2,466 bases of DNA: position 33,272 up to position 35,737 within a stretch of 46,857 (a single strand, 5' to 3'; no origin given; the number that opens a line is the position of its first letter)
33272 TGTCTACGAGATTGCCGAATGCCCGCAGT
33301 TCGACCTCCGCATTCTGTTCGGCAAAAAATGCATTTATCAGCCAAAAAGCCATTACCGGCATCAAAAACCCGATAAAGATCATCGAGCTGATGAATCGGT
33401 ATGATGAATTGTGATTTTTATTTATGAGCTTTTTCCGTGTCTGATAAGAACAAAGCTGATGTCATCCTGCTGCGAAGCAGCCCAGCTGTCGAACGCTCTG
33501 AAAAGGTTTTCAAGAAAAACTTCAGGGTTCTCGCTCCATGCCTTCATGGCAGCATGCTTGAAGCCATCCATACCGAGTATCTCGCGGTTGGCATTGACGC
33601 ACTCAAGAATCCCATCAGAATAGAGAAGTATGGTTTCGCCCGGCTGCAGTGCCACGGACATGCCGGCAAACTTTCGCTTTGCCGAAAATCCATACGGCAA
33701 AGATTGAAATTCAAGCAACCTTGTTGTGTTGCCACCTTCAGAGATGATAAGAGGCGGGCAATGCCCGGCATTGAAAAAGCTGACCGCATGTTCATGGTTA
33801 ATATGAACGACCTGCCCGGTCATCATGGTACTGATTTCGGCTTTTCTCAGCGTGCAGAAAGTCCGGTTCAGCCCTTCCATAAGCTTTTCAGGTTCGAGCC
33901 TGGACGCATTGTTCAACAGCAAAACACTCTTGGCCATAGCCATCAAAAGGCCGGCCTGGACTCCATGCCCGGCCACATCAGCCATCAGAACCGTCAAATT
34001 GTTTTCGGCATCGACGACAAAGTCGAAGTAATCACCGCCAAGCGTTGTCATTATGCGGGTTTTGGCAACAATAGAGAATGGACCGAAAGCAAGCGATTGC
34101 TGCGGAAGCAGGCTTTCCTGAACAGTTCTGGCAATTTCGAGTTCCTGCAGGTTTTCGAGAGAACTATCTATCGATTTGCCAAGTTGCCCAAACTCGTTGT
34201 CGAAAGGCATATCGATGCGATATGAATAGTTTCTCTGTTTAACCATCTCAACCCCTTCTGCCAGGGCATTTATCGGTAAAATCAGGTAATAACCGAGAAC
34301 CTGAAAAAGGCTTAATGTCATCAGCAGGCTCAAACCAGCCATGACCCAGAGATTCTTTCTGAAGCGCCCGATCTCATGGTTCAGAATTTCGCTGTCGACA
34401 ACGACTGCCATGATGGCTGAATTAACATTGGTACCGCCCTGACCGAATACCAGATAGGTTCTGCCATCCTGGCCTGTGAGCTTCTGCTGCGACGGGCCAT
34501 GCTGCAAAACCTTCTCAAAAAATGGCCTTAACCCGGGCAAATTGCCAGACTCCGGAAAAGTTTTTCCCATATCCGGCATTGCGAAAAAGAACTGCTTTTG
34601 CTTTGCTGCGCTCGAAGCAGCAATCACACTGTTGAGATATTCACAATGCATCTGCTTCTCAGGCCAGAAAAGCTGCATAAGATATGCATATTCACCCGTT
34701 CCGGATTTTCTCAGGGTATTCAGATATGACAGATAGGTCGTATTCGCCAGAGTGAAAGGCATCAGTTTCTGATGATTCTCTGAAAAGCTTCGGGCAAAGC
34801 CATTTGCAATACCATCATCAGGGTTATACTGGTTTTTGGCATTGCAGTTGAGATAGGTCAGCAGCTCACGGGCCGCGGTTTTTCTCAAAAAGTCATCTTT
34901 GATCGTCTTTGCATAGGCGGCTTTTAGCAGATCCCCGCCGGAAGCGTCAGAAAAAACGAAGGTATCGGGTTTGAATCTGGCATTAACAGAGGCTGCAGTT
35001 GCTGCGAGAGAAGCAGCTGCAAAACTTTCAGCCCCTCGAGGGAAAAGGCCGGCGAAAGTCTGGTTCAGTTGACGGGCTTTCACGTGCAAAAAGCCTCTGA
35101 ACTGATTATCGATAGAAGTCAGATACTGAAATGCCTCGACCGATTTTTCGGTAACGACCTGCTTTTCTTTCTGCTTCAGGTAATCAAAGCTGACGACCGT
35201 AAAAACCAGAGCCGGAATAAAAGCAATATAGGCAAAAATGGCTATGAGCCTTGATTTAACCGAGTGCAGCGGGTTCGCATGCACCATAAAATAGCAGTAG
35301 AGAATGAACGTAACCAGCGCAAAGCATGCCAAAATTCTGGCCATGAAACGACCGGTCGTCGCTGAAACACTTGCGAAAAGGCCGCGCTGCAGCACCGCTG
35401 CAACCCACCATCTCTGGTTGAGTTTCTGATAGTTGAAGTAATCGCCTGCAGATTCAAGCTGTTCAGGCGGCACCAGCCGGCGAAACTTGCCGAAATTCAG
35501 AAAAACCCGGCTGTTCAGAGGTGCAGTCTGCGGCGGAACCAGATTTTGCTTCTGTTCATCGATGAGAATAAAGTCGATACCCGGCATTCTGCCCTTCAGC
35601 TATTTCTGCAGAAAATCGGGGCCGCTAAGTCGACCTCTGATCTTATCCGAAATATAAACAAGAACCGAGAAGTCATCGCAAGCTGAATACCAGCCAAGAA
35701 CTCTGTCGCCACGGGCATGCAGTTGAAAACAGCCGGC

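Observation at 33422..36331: Tandem PP2C paralog split by a single in-frame amber codon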

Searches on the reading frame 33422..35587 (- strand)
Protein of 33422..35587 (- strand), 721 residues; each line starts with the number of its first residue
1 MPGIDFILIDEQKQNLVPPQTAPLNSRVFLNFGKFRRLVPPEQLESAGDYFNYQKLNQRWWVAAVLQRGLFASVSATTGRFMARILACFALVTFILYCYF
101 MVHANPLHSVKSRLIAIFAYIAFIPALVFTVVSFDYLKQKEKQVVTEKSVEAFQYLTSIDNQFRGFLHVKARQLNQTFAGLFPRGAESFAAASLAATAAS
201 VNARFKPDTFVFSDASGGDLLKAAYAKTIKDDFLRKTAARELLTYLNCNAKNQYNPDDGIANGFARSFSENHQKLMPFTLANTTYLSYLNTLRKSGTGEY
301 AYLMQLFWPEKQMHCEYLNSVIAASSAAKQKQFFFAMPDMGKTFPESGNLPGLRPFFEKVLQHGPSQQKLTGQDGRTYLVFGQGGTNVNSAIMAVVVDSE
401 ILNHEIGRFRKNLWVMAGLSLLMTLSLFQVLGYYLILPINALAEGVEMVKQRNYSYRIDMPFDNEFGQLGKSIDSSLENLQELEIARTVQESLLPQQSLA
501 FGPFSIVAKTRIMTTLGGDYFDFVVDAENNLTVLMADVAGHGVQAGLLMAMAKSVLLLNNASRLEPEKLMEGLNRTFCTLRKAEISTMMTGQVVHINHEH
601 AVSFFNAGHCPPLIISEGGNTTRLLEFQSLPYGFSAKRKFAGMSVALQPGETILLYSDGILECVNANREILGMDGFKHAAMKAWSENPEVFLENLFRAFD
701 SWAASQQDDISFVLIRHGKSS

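Call 8: search_protein_families(library=pfam, proteins=[window:33422-35587:-], max_evalue=0.01)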
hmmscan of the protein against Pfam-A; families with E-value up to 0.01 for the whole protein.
window:33422-35587:- (721 aa): 2 families
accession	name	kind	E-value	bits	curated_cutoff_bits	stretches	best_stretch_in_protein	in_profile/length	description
PF07228.17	SpoIIE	-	2.5e-35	122.6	25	1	529-717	3-191/192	Stage II sporulation protein E (SpoIIE)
PF00672.30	HAMP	-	8.5e-06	26.4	25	1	431-482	2-53/53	HAMP domain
